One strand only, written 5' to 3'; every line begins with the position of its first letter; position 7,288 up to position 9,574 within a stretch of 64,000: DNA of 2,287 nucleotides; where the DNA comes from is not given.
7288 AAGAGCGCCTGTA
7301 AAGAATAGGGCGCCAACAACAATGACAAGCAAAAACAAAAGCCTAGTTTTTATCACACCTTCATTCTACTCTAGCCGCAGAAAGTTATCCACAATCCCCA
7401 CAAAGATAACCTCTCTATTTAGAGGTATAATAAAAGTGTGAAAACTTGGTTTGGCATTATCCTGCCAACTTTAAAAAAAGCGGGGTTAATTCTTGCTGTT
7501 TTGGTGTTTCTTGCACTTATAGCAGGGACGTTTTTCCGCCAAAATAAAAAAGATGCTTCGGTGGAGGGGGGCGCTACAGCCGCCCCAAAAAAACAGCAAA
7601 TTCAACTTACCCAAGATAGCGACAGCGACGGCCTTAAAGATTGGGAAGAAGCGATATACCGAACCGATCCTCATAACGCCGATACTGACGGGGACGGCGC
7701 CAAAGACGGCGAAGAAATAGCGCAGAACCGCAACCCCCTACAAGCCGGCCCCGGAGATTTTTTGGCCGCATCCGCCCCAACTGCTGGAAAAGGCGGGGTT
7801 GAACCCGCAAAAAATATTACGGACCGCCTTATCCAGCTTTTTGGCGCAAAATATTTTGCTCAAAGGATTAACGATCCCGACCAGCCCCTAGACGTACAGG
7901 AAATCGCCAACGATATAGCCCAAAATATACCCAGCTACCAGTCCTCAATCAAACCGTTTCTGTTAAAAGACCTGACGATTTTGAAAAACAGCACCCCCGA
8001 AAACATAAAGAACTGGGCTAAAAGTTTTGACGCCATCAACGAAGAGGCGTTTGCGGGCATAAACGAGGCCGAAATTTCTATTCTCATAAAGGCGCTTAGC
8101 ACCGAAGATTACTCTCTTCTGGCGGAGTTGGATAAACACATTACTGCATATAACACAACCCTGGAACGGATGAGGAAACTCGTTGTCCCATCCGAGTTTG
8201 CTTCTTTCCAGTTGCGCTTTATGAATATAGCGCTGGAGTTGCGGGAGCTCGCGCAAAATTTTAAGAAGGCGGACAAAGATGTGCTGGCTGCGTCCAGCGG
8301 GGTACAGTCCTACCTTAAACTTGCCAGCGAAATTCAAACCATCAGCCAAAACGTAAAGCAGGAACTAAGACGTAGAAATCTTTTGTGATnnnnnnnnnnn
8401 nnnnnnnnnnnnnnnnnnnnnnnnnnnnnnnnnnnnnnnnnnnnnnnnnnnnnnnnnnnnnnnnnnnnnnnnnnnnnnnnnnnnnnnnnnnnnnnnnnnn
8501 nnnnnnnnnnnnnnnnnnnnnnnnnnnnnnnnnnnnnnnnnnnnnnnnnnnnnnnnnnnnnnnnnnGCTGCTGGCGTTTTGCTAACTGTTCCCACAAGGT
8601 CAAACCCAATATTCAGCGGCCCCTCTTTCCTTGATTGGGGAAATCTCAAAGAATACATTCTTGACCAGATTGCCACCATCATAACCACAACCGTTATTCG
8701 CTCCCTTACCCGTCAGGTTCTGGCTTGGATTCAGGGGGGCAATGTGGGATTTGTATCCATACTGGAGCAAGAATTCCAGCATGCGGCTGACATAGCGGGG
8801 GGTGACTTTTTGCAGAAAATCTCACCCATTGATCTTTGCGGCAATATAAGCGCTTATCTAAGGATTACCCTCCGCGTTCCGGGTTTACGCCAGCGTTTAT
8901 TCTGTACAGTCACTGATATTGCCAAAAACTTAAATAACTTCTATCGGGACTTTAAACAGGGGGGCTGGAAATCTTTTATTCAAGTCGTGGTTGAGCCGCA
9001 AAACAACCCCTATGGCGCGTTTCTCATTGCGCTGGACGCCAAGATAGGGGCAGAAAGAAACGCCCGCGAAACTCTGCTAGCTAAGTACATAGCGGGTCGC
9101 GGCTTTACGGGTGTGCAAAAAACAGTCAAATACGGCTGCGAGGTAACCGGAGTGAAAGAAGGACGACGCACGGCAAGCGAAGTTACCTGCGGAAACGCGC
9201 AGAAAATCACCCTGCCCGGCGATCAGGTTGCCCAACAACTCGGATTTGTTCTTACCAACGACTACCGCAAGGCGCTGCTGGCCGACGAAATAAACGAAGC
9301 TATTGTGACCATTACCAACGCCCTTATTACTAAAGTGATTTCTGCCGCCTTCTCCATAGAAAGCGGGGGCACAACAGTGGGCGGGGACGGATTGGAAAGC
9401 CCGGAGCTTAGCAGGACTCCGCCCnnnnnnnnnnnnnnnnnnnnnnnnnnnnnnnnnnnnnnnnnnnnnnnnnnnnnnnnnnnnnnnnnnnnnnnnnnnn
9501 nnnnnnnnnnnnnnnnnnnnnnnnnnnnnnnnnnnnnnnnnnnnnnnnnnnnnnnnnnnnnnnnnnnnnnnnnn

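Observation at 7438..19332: Roughly 12-kb Gram-positive-type T4SS-like (conjugation/secretion) gene cluster in a CPR-like genome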

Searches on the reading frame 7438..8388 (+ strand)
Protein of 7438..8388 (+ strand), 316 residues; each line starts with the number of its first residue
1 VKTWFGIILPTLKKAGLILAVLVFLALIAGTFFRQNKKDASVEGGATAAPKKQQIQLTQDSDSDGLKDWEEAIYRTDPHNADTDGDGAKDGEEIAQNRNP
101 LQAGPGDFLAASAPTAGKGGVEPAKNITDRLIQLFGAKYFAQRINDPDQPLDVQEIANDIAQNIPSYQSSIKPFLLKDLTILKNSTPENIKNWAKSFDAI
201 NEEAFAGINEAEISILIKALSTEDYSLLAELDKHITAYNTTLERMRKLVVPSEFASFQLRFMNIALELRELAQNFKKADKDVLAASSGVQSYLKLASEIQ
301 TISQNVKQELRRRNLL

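Call 5: search_protein_families(library=pfam, proteins=[window:7438-8388:+], max_evalue=0.1)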
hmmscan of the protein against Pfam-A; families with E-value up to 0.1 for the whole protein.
window:7438-8388:+ (316 aa): 1 family
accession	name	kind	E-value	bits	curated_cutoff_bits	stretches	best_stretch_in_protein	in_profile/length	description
PF18884.5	TSP3_bac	-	1.9e-10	40.9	25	2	82-103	1-22/22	Bacterial TSP3 repeat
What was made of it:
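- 7438..8388 (+): g1: N-terminal TM anchor, TSP3-type Ca-binding Asp repeats, then a ~200-aa helical domain of unknown family. PF18884, E 1.9e-10 (call 5).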

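Call 6: search_protein_families(library=ncbifam, proteins=[window:7438-8388:+], max_evalue=0.1)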
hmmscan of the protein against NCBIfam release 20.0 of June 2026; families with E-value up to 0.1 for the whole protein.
window:7438-8388:+ (316 aa): 2 families
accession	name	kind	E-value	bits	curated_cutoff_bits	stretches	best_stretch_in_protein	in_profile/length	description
NF033765.2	gliding_CglD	equivalog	4.8e-06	24.6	400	1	40-99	246-304/1124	adventurous gliding motility lipoprotein CglD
NF047639.1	throspo3_MtsD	equivalog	0.00037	18.7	800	1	35-103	438-503/651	cell-cell cohesion protein MtsD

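Call 71: search_solved_structures(query=A9, max_evalue=0.5)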
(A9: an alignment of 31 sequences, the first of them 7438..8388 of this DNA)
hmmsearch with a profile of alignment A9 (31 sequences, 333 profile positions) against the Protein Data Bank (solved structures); distinct sequences matched with E-value up to 0.5: 7.
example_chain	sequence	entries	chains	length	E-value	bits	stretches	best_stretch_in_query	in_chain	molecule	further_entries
7c7u_A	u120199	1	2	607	7.9e-07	32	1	53-103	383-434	Biofilm-associated surface protein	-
7c7r_B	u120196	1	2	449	2.7e-06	30.3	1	52-95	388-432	Biofilm-associated surface protein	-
5wtl_A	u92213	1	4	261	0.15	14.7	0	80-121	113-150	OmpA family protein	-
2cru_A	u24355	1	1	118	0.22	14.1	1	147-236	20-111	Programmed cell death protein 5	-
5xyi_D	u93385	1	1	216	0.23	14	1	176-239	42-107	Ribosomal protein S3, putative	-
5up1_A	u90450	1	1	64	0.34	13.5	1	175-209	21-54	EEHEE_rd3_1049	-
2k6b_A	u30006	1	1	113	0.46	13.1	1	146-233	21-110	Programmed cell death protein 5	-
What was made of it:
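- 7438..8388 (+): Profile against PDB matches the Bap repeat region, E 7.9e-7 (call 71).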

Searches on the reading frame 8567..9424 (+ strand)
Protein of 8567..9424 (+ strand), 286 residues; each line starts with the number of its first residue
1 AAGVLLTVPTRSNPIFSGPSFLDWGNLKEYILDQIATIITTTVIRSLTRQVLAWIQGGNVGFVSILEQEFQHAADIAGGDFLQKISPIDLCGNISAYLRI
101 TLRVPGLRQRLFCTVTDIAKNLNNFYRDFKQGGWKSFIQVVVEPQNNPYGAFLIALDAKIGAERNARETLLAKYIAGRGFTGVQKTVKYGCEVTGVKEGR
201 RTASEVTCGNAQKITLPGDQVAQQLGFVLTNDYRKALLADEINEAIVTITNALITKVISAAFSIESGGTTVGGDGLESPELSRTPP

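Call 85: search_protein_representatives(alignment_id=A10)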
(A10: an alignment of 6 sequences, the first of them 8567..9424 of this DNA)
Query: 6 sequences, 306 profile positions. Proteins with E-value up to 0.001 (for the whole library): 5289; up to 1e-10: 4409; up to 1e-30: 1926. The best 150 are listed.
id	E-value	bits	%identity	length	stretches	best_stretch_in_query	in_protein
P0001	5.7e-129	446.2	-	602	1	7-306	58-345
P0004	1.9e-116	405.1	-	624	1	14-305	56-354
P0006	1.1e-109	382.9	-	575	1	2-305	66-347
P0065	9.4e-103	360.1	-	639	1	21-303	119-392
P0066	1.5e-94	333.2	-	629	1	26-303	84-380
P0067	3.1e-94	332.1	-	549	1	30-282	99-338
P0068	1.1e-92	327.1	-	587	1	21-294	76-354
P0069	4.0e-88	312.1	-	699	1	13-303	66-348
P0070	4.4e-88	311.9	-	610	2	12-290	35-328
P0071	5.8e-88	311.5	-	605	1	42-302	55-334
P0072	7.4e-87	307.9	-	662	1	8-283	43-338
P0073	8.8e-87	307.7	-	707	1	29-303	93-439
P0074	1.2e-86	307.2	-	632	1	28-303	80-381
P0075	1.5e-86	307.0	-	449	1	32-285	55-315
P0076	1.8e-86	306.7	-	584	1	10-297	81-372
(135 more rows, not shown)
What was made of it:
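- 8390..10198 (+): g2: secreted or anchored surface protein. It has a conserved ~280-aa N-terminal domain with no annotated family and a variable C-terminus (coiled coil here; CARDB/PKD/Ig in some orthologs). The N-domain profile finds 5289 representative clusters at E<=1e-3 (call 85).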
